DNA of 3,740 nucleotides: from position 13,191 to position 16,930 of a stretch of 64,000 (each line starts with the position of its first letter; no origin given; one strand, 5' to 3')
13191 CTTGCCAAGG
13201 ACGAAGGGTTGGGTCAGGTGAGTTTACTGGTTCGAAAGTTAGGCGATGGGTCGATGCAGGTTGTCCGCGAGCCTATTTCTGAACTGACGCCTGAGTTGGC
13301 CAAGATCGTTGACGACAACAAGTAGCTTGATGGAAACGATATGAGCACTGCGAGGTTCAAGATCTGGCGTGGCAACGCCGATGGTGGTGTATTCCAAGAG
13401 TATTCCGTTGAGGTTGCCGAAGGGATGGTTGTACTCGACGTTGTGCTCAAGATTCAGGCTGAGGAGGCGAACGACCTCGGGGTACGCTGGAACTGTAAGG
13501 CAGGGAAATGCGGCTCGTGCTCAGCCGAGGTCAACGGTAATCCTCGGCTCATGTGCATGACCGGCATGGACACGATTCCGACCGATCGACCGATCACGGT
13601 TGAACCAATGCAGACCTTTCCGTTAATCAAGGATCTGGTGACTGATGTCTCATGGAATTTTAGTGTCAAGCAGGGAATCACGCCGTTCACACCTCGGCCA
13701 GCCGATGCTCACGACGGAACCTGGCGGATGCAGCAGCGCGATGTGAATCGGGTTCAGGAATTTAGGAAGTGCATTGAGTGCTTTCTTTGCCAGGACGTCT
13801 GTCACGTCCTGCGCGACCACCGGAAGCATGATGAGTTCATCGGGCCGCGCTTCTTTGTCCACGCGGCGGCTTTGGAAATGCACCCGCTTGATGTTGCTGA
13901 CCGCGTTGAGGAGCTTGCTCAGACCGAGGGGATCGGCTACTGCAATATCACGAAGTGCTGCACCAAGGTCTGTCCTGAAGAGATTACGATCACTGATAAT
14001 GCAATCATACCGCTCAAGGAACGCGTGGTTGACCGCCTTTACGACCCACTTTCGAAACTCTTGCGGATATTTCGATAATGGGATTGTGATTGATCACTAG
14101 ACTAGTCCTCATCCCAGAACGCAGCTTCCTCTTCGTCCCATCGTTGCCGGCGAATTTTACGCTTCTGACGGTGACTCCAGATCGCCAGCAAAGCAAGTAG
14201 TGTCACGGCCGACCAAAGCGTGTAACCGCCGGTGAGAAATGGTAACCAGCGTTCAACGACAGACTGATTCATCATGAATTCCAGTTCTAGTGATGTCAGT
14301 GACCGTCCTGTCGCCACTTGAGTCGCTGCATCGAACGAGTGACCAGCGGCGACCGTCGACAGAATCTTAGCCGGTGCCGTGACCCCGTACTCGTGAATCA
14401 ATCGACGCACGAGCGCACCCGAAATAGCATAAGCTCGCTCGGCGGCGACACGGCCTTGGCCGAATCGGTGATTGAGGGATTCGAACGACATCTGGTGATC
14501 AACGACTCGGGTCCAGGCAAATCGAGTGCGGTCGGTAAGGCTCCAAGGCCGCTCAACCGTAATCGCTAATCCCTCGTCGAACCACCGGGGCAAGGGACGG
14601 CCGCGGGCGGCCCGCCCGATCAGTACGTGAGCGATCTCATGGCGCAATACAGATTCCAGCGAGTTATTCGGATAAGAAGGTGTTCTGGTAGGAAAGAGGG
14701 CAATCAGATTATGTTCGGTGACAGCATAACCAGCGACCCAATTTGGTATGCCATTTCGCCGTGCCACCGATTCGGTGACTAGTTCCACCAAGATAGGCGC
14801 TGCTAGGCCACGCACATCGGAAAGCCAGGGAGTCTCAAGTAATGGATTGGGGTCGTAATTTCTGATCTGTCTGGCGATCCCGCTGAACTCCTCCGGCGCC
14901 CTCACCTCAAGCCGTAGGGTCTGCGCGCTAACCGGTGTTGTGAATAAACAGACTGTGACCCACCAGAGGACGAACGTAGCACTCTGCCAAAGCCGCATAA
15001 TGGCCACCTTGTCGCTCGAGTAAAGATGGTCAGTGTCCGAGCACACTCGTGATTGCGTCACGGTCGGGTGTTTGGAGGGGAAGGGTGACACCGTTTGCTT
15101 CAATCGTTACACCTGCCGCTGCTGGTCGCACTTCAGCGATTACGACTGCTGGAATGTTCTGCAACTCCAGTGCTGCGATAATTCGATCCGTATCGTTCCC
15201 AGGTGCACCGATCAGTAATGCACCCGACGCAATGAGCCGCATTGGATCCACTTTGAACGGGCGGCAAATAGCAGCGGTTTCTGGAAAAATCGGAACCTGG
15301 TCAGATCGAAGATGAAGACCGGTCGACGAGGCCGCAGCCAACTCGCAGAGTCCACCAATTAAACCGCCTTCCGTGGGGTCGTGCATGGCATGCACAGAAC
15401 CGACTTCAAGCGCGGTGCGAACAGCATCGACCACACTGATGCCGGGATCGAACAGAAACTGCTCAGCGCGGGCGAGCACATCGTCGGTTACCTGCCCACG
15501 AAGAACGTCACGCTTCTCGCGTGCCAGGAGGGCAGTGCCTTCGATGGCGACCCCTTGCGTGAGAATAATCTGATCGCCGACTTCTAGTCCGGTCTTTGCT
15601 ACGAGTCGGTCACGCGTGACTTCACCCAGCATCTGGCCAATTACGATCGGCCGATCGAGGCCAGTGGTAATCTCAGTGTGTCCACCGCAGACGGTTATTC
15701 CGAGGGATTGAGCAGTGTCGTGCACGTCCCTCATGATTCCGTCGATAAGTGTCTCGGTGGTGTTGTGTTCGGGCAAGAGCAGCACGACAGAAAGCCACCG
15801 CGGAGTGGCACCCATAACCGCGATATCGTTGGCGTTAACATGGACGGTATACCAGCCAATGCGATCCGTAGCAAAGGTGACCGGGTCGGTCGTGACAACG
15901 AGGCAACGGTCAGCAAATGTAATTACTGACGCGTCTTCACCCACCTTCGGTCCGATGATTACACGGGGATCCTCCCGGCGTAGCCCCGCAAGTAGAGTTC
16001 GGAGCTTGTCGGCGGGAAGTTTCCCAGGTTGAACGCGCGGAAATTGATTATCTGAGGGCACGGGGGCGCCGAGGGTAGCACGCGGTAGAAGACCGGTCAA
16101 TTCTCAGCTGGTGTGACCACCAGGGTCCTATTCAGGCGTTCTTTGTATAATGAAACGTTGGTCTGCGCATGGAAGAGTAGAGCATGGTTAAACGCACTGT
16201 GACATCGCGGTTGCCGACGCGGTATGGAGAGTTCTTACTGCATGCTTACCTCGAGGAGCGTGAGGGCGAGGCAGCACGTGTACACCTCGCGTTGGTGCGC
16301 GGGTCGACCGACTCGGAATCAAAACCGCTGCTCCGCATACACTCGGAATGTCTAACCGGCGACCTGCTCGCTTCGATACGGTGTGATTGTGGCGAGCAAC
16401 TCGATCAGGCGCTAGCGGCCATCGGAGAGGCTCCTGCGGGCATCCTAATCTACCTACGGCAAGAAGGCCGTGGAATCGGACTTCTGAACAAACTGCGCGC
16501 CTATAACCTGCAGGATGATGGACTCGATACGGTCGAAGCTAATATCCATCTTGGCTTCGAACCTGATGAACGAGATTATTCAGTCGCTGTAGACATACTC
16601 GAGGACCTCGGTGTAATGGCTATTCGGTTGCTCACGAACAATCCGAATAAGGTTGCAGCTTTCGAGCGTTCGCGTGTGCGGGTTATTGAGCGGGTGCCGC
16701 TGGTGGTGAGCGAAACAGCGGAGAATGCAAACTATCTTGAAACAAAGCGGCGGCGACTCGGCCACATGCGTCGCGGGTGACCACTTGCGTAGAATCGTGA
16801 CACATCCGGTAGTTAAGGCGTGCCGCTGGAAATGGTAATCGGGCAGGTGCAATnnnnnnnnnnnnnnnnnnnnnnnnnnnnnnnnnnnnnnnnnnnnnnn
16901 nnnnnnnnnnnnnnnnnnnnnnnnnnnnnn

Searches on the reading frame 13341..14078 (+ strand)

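Call 50: search_protein_families(library=ncbifam, proteins=[window:13341-14078:+], max_evalue=1e-8)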
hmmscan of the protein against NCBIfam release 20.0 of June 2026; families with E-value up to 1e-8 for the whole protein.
window:13341-14078:+ (245 aa): 12 families
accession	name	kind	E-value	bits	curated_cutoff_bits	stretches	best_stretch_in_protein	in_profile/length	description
NF009052.0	PRK12386.1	equivalog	1.2e-122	407.9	256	1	2-241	3-243/255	succinate dehydrogenase/fumarate reductase iron-sulfur subunit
NF004616.0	PRK05950.1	subfamily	3.4e-43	147.5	228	1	3-232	5-236/238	succinate dehydrogenase iron-sulfur subunit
TIGR00384.1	dhsB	subfamily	2e-42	145.1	88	1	16-222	12-218/222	succinate dehydrogenase and fumarate reductase iron-sulfur protein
NF004898.0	PRK06259.1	equivalog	4.1e-41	141.1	385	1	5-234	5-221/488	fumarate reductase (CoM/CoB) subunit TfrB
NF009226.0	PRK12576.1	equivalog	8e-37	127.3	344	1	5-217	11-226/317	succinate dehydrogenase/fumarate reductase iron-sulfur subunit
NF006391.0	PRK08640.1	equivalog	4.2e-31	107.8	244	1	9-220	14-231/254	succinate dehydrogenase iron-sulfur subunit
NF009051.0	PRK12385.1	equivalog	1.4e-28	100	333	1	17-216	23-220/244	succinate dehydrogenase/fumarate reductase iron-sulfur subunit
NF010071.0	PRK13552.1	equivalog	3.8e-26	91.8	264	1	16-220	21-227/241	fumarate reductase iron-sulfur subunit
NF009227.0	PRK12577.1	equivalog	2.2e-25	89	349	1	5-241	4-250/330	succinate dehydrogenase/fumarate reductase iron-sulfur subunit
NF009225.0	PRK12575.1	subfamily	4.7e-21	75.3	443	1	17-218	21-220/235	succinate dehydrogenase/fumarate reductase iron-sulfur subunit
NF005746.0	PRK07570.1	subfamily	1.9e-17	63.4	243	1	5-219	4-232/250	succinate dehydrogenase/fumarate reductase iron-sulfur subunit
NF042952.1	MFR_FeS_SdhB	equivalog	1.3e-16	60.5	600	1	22-220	21-223/320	8-methylmenaquinol:fumarate reductase iron-sulfur subunit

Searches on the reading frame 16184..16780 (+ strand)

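Call 50: search_protein_families(library=ncbifam, proteins=[window:16184-16780:+], max_evalue=1e-8)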
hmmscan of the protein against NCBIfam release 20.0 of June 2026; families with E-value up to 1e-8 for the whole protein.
window:16184-16780:+ (198 aa): 7 families
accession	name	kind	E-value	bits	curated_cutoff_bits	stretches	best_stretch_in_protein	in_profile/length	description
NF001591.0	PRK00393.1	subfamily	1.3e-76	256.4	148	1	2-195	4-193/199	GTP cyclohydrolase II RibA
NF006803.0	PRK09311.1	equivalog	2.8e-76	256.9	569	1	2-195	212-403/417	bifunctional 3,4-dihydroxy-2-butanone-4-phosphate synthase/GTP cyclohydrolase II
NF006806.0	PRK09319.1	equivalog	5.4e-75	253.1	764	1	1-195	215-408/561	bifunctional 3,4-dihydroxy-2-butanone-4-phosphate synthase/GTP cyclohydrolase II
TIGR00505.1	ribA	equivalog_domain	1.1e-74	250.1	205.85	1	6-195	4-190/191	GTP cyclohydrolase II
NF006805.0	PRK09318.1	equivalog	1.7e-64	218.2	486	1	2-195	192-379/387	bifunctional 3,4-dihydroxy-2-butanone-4-phosphate synthase/GTP cyclohydrolase II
NF006456.0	PRK08815.1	equivalog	6.6e-60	203.3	464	1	24-195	193-364/376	GTP cyclohydrolase II RibA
NF010626.1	PRK14019.1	equivalog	2.5e-17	62.9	513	1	2-161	205-351/364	bifunctional 3,4-dihydroxy-2-butanone-4-phosphate synthase/GTP cyclohydrolase II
